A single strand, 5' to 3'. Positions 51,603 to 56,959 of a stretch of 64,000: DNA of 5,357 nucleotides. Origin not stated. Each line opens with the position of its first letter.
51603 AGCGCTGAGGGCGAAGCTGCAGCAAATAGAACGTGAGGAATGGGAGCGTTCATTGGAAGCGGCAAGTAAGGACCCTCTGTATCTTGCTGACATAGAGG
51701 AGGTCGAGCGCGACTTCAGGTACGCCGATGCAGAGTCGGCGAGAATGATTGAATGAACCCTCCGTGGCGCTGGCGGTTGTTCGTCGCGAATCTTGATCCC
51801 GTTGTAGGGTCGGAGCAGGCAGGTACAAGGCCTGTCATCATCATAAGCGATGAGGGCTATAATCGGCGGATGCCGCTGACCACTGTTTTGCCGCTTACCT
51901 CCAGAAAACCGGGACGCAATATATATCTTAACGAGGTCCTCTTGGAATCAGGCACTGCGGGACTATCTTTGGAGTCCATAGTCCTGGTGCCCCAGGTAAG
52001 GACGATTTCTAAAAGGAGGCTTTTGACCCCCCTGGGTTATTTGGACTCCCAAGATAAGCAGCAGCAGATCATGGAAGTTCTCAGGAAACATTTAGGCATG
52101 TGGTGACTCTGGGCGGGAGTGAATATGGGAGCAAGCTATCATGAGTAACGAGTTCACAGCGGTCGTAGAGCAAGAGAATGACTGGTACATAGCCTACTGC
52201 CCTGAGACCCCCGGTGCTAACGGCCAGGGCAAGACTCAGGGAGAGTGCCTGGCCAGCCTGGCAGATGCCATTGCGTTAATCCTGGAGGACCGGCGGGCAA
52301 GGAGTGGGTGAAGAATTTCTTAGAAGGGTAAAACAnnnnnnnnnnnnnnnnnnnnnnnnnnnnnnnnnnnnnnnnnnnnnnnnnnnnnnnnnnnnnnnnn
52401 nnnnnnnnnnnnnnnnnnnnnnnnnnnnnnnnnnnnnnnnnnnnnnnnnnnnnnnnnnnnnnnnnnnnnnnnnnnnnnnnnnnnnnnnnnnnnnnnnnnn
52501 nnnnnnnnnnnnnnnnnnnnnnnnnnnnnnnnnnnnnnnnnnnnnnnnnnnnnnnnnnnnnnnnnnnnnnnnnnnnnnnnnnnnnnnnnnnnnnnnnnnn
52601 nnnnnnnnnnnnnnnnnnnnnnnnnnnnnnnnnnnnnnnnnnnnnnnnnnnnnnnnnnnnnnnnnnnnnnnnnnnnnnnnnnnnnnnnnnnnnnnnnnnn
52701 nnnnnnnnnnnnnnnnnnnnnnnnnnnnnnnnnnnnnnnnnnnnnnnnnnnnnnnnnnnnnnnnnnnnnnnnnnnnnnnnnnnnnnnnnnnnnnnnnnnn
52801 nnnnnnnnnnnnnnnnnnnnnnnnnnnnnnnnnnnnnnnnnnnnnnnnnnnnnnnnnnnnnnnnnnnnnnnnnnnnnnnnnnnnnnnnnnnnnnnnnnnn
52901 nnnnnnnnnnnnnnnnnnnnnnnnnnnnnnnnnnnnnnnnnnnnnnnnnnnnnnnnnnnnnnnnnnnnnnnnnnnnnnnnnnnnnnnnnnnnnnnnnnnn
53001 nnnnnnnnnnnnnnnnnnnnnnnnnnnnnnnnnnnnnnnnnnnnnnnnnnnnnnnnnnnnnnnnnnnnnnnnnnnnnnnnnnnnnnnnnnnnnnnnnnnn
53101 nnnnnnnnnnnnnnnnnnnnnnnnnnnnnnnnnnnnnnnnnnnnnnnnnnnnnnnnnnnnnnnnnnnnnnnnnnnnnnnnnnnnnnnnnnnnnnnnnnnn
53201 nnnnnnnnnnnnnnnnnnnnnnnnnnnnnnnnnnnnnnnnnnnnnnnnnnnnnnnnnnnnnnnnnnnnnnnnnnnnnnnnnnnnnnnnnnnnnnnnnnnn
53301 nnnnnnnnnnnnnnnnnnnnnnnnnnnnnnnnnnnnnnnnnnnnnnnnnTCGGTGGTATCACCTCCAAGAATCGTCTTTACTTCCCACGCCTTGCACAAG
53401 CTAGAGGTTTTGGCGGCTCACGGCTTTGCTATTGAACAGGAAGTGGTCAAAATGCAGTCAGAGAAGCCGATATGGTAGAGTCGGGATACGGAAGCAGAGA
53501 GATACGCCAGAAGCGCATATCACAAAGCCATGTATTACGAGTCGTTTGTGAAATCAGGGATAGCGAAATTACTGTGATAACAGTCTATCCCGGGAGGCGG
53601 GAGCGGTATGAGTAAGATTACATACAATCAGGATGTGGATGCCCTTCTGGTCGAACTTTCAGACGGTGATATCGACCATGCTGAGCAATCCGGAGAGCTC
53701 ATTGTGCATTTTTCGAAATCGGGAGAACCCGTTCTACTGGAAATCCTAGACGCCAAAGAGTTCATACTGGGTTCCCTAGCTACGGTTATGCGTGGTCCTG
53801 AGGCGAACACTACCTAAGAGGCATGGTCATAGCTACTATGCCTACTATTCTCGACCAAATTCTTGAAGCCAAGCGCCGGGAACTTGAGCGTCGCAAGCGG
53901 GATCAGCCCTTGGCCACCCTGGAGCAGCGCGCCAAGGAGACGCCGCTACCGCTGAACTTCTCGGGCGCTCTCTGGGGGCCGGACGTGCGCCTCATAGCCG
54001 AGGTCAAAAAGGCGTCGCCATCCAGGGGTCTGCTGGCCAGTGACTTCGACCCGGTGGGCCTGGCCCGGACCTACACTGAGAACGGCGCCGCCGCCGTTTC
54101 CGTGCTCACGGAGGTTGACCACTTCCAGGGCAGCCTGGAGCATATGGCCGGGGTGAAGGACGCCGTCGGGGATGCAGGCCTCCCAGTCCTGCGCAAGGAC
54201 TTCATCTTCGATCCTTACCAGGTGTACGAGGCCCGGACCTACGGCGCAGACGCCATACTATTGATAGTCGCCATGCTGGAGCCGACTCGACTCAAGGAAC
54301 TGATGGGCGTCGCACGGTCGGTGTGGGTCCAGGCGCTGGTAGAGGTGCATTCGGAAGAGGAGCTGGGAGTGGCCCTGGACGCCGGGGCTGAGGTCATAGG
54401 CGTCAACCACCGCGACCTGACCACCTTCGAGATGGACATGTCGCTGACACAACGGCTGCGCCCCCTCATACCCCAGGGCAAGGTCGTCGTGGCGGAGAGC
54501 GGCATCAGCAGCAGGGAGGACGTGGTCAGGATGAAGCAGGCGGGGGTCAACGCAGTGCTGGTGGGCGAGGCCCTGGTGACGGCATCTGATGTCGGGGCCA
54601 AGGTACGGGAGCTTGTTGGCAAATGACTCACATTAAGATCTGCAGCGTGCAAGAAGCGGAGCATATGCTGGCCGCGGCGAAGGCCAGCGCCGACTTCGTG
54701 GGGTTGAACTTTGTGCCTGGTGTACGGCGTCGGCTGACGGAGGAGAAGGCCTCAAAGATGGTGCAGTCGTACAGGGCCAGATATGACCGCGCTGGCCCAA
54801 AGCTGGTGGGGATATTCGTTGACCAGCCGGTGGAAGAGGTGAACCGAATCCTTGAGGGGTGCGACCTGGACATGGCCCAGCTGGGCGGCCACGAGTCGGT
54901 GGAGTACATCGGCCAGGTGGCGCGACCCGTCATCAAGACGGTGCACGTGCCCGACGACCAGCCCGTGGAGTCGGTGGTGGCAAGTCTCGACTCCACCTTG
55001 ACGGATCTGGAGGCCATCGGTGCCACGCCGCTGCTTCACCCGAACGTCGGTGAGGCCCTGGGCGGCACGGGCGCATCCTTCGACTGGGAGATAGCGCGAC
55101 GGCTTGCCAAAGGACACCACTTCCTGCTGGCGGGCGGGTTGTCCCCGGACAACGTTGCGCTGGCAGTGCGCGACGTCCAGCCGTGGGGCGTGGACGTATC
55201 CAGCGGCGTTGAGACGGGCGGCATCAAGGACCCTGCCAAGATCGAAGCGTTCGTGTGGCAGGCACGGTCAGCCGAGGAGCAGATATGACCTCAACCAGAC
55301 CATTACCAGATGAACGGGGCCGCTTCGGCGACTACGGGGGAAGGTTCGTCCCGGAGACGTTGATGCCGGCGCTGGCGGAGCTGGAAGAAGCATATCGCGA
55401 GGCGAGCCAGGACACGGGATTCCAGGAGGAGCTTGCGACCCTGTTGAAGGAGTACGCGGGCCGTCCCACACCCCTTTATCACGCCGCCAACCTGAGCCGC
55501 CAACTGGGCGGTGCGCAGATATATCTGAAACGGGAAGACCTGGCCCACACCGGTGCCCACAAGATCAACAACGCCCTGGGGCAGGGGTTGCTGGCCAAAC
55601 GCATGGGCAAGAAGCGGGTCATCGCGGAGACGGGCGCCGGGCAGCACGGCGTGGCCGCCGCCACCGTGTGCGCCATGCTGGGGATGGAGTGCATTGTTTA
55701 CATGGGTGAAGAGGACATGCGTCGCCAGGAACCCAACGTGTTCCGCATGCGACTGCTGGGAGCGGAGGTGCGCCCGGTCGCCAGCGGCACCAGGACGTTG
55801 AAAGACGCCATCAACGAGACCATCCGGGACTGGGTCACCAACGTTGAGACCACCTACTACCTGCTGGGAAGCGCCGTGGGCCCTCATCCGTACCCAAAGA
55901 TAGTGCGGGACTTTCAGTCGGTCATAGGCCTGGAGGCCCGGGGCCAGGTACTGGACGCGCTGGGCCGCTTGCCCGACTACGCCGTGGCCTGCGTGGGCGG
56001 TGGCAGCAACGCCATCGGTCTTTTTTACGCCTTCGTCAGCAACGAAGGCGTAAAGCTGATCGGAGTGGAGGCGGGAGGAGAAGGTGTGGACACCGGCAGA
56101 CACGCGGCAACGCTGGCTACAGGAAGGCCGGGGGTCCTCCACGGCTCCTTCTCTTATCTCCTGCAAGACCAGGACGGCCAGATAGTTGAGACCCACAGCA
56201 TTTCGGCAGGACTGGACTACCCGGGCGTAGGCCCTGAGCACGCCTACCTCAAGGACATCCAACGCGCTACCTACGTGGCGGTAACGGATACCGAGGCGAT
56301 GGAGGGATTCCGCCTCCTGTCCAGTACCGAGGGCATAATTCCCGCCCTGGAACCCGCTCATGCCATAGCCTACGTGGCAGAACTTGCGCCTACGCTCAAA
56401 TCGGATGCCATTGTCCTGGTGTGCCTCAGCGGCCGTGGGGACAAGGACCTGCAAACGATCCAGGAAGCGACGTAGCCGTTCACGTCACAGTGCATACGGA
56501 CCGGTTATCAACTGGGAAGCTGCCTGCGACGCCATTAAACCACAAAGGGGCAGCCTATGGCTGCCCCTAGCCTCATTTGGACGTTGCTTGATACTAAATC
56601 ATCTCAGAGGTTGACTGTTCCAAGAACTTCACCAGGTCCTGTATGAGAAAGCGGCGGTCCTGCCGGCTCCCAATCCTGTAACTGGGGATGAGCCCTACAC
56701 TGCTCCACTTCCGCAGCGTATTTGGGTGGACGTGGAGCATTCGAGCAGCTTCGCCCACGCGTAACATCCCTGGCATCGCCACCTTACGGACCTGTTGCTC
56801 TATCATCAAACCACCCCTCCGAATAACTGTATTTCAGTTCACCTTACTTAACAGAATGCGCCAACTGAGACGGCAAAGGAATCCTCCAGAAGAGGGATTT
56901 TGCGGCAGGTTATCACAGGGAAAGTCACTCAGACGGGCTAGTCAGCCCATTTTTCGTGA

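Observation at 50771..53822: Four toxin-antitoxin modules or remnants inserted at gene junctions of the trp operon, bracketed by reiterated copies of the trpG 3-prime tail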

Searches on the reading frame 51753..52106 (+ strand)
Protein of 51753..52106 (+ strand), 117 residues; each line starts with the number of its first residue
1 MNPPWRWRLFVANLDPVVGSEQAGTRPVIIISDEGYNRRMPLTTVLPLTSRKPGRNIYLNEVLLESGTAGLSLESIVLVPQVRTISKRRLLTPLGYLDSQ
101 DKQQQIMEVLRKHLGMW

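Call 7: search_protein_families(library=pfam, max_evalue=0.01, proteins=[window:51753-52106:+])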
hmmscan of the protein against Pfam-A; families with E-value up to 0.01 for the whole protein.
window:51753-52106:+ (117 aa): 1 family
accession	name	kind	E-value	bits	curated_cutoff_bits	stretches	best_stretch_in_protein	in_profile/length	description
PF02452.23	PemK_toxin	-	1.1e-23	83.9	23.1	1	6-112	2-107/109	PemK-like, MazF-like toxin of type II toxin-antitoxin system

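Call 10: find_encoding_contigs(protein=window:51753-52106:+, flank=6000, max_places=10)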
Protein window:51753-52106:+ (117 aa): no gene with exactly this product is on record in the collection.

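Call 35: search_protein_families(library=ncbifam, max_evalue=0.1, proteins=[window:51753-52106:+])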
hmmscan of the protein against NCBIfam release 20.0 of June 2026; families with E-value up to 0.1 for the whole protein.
window:51753-52106:+ (117 aa): 3 families
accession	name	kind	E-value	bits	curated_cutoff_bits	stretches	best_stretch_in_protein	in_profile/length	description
NF007386.0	PRK09907.1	equivalog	8.6e-10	38.6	120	1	12-88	15-84/111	endoribonuclease MazF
NF007320.0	PRK09812.1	equivalog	0.00017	21.6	129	1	11-86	14-87/116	type II toxin-antitoxin system ChpB family toxin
NF052489.1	TAtMazFAgrob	equivalog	0.0043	16.8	150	1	4-109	6-107/118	type II toxin-antitoxin system toxin MazF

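Call 39: find_homologous_proteins(query=window:51753-52106:+, max_evalue=1e-10)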
Query window:51753-52106:+ (117 aa): 166 proteins with E <= 1e-10 among 237 candidates; the best 120 are listed.
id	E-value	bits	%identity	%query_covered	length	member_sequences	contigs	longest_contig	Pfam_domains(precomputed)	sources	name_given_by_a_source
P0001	2.3e-70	252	97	100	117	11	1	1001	PF02452.24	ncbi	-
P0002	1.3e-63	230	86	100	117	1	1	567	PF02452.24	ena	-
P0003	1.2e-61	224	87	100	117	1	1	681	PF02452.24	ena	-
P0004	1.5e-57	211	80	100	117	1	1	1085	PF02452.24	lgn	-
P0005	3.3e-57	209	80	100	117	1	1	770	PF02452.24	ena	-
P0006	6.1e-56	205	79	100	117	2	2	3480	PF02452.24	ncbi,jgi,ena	-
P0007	5.5e-54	199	75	100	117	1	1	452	PF02452.24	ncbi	-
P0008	8.1e-54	199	76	100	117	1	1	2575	PF02452.24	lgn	-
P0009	1.8e-53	197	77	100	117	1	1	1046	PF02452.24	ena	-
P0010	1.0e-52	195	76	100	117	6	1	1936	PF02452.24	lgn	-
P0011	5.7e-51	189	76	100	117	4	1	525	PF02452.24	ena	-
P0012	8.2e-51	189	74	100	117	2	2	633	PF02452.24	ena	-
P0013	7.3e-49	183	73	100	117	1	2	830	PF02452.24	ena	-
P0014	6.2e-47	176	71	97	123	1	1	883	PF02452.24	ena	-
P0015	2.3e-44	168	67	100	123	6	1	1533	PF02452.24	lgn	-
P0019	6.0e-42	160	66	97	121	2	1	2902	PF02452.24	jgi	-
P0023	5.9e-40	154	60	99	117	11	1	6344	PF02452.24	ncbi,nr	ncbi:MAG: type II toxin-antitoxin system PemK/MazF family toxin [Chloroflexi bacterium]|nr:type II t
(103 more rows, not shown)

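Call 40: find_encoding_contigs(protein=P0001, flank=5000, max_places=4)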
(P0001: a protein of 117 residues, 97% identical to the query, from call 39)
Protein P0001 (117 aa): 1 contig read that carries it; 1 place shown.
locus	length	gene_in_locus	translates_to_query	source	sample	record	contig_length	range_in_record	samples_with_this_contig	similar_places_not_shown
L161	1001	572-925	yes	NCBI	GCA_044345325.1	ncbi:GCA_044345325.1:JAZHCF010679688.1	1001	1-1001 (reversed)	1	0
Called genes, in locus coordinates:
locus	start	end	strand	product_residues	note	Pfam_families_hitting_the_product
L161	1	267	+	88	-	?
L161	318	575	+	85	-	PF01402:RHH_1 (weak), PF19891:DUF6364 (weak)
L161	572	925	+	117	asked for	PF02452:PemK_toxin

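Call 41: find_encoding_contigs(protein=P0006, flank=5000, max_places=4)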
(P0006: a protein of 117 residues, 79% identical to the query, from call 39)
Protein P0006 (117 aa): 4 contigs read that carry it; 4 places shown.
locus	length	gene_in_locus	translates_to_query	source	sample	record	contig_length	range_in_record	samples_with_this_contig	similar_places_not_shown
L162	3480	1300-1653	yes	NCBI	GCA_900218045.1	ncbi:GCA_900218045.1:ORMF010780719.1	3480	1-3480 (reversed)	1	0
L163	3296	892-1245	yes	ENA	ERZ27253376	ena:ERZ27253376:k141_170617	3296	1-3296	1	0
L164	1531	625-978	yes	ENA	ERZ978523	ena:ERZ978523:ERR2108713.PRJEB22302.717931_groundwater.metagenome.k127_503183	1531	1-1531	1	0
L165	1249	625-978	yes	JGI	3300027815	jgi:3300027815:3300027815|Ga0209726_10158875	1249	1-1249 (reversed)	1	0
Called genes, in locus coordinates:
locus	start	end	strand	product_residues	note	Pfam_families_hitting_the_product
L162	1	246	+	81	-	?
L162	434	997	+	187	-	PF00117:GATase, PF07722:Peptidase_C26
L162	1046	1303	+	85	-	PF01402:RHH_1 (weak), PF19891:DUF6364 (weak)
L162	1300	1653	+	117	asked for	PF02452:PemK_toxin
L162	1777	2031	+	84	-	-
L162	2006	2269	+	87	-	PF05016:ParE_toxin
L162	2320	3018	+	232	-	-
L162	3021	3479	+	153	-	?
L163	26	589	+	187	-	PF00117:GATase, PF07722:Peptidase_C26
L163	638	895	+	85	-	PF01402:RHH_1 (weak), PF19891:DUF6364 (weak)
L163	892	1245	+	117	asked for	PF02452:PemK_toxin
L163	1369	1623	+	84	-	-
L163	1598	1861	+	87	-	PF05016:ParE_toxin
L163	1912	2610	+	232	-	-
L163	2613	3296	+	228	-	?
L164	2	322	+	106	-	?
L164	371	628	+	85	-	PF01402:RHH_1 (weak), PF19891:DUF6364 (weak)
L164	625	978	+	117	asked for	PF02452:PemK_toxin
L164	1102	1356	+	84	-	-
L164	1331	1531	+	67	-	?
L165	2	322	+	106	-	?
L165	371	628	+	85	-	PF01402:RHH_1 (weak), PF19891:DUF6364 (weak)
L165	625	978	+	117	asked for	PF02452:PemK_toxin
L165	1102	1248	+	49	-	?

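Call 42: find_encoding_contigs(protein=P0008, flank=5000, max_places=4)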
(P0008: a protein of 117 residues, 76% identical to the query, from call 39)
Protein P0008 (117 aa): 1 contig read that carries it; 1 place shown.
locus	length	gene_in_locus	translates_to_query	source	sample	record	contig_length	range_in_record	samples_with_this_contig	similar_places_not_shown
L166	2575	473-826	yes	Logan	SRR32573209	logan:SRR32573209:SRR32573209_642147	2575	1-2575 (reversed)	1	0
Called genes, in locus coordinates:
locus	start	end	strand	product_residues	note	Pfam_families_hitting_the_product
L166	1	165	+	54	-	?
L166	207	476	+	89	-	PF01402:RHH_1 (weak)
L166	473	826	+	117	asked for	PF02452:PemK_toxin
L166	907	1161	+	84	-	-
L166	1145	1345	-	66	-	-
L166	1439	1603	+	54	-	-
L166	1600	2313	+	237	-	-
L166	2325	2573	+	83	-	?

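Call 45: find_encoding_contigs(protein=P0010, flank=5000, max_places=3)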
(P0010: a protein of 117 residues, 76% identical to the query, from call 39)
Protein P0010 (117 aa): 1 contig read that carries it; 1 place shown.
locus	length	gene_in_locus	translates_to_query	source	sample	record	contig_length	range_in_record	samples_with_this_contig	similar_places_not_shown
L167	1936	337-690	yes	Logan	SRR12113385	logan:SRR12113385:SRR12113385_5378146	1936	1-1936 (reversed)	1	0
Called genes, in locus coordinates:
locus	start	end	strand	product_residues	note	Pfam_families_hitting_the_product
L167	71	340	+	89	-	PF01402:RHH_1 (weak)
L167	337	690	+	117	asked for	PF02452:PemK_toxin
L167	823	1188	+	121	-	PF13650:Asp_protease_2, PF13975:gag-asp_proteas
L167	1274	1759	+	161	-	-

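Call 46: find_encoding_contigs(protein=P0019, flank=5000, max_places=3)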
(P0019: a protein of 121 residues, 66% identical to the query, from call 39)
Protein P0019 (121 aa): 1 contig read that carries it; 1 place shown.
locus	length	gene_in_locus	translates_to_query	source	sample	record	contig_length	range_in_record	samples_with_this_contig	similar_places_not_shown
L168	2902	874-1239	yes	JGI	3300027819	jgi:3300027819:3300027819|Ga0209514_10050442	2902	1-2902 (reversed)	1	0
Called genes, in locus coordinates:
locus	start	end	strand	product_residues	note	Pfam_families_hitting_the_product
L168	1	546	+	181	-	?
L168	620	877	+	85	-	PF01402:RHH_1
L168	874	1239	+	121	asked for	PF02452:PemK_toxin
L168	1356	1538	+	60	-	-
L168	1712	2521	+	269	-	-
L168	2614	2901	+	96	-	?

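Call 47: find_encoding_contigs(protein=P0023, flank=5000, max_places=3)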
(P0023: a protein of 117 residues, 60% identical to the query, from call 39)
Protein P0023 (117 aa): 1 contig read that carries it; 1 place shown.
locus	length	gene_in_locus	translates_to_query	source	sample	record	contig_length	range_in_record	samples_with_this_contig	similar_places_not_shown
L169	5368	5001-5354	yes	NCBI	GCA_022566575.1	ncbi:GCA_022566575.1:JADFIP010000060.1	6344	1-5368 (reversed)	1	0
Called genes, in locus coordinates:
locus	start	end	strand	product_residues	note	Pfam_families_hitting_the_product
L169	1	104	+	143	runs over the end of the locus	PF02082:Rrf2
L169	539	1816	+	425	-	PF00579:tRNA-synt_1b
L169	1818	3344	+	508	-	PF04715:, PF00425:Chorismate_bind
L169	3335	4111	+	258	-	PF00106:adh_short, PF08659:KR, PF23441:SDR, PF13561:adh_short_C2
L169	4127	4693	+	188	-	PF00117:GATase, PF07722:Peptidase_C26 (weak)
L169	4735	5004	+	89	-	PF01402:RHH_1 (weak)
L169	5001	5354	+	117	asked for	PF02452:PemK_toxin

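Call 70: search_protein_families(library=pfam, max_evalue=0.01, proteins=[L162:2320-3018:+])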
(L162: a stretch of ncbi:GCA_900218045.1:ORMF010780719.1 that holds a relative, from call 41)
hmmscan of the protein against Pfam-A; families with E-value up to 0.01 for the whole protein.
L162:2320-3018:+ (232 aa): 0 families

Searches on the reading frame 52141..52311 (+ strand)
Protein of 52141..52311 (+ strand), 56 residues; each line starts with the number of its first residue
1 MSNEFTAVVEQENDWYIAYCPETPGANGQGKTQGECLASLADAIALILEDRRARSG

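Call 7: search_protein_families(library=pfam, max_evalue=0.01, proteins=[window:52141-52311:+])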
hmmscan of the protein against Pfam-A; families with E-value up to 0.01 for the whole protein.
window:52141-52311:+ (56 aa): 1 family
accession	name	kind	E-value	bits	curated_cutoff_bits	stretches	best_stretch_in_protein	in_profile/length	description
PF24113.1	DUF7387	-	0.0042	17.9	27.9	1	7-47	15-54/85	Family of unknown function (DUF7387)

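Call 35: search_protein_families(library=ncbifam, max_evalue=0.1, proteins=[window:52141-52311:+])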
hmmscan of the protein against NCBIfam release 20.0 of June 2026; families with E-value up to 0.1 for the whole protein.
window:52141-52311:+ (56 aa): 0 families

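Call 36: search_solved_structures(query=window:52141-52311:+, max_evalue=5, show_alignments=2)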
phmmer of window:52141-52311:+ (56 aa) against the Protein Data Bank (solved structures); distinct sequences matched with E-value up to 5: 3.
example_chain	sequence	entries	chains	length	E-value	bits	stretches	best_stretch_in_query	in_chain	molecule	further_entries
2yzt_A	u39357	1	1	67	0.0033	20.8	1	4-54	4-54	Putative uncharacterized protein TTHA1756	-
3vwc_A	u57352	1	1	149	0.026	18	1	7-44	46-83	Serine protease inhibitor 1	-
3n0k_A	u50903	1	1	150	0.027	18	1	7-44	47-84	Serine protease inhibitor 1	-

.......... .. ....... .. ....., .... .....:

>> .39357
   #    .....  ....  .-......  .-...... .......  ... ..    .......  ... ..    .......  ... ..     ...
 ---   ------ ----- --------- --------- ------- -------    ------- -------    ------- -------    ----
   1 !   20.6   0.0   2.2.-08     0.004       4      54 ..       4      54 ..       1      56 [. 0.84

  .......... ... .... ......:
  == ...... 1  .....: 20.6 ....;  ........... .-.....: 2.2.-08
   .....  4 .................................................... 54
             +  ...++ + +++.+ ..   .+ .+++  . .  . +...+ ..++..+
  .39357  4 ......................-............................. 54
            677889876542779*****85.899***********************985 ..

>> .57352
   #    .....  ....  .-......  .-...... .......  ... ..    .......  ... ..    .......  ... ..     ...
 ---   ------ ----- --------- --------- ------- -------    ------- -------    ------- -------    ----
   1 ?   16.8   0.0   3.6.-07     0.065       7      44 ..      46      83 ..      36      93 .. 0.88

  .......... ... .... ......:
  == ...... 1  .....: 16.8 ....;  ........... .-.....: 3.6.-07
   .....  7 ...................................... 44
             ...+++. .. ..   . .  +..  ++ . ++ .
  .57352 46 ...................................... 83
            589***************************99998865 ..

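Call 37: search_protein_families(library=pfam, max_evalue=5, proteins=[window:52141-52311:+])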
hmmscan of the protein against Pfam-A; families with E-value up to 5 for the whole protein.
window:52141-52311:+ (56 aa): 2 families
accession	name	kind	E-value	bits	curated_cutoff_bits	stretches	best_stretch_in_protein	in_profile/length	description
PF24113.1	DUF7387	-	0.0042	17.9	27.9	1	7-47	15-54/85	Family of unknown function (DUF7387)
PF21748.3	UPF0150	-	0.01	16.2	27.3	1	12-44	17-49/64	UPF0150-like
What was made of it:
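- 52141..52311 (+): HicB-like (UPF0150-fold) small gene with no HicA partner. Its C-terminus runs into tail 3. UPF0150 16 bits, below cut-off (calls 36, 37).
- On HicAB: PDB 2yzt E 0.003 over residues 4-54 (calls 36, 37).
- Checked: These three are below cut-off, so their labels are plausible but unproven (calls 7, 36, 37).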

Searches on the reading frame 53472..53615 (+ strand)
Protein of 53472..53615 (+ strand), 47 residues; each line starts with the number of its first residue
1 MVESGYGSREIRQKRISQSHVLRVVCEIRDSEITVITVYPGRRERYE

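Call 7: search_protein_families(library=pfam, max_evalue=0.01, proteins=[window:53472-53615:+])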
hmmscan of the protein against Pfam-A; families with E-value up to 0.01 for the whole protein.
window:53472-53615:+ (47 aa): 1 family
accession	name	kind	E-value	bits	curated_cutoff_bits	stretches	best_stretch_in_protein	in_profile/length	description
PF14076.12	DUF4258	-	0.0013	19.4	25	1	17-39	48-70/71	Domain of unknown function (DUF4258)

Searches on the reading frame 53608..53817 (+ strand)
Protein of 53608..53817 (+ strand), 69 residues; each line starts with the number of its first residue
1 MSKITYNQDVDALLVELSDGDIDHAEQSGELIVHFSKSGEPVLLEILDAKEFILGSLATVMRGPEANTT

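Call 7: search_protein_families(library=pfam, max_evalue=0.01, proteins=[window:53608-53817:+])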
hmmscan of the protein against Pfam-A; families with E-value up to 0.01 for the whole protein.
window:53608-53817:+ (69 aa): 1 family
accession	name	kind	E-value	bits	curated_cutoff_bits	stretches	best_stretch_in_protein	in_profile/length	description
PF10049.14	DUF2283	-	2.2e-11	44.2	23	1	3-50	1-49/49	Protein of unknown function (DUF2283)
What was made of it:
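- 53608..53817 (+): DUF2283 gene. Its stop lies 5 nt before the trpC ATG. DUF2283 44 bits (call 7).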

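Call 35: search_protein_families(library=ncbifam, max_evalue=0.1, proteins=[window:53608-53817:+])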
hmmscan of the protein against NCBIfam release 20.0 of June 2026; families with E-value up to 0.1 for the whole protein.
window:53608-53817:+ (69 aa): 0 families

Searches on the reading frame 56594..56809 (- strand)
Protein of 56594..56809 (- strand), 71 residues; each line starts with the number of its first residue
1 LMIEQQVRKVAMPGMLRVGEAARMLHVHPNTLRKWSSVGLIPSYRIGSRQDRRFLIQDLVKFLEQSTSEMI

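Call 70: search_protein_families(library=pfam, max_evalue=0.01, proteins=[window:56594-56809:-])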
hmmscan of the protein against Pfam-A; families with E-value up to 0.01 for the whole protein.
window:56594-56809:- (71 aa): 5 families
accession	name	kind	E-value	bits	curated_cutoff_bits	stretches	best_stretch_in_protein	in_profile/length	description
PF12728.13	HTH_17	-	1e-10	42.1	27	1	15-65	1-49/51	Helix-turn-helix domain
PF00376.29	MerR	-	1.1e-08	35.2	28.2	1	17-54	1-38/38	MerR family regulatory protein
PF13411.12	MerR_1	-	1.9e-05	25.1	21.6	1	17-58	2-42/69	MerR HTH family regulatory protein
PF01527.26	HTH_Tnp_1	-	0.00071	20.2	24.1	1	4-37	13-45/75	Transposase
PF13556.12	HTH_30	-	0.00081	19.6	27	1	18-33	15-30/59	PucR C-terminal helix-turn-helix domain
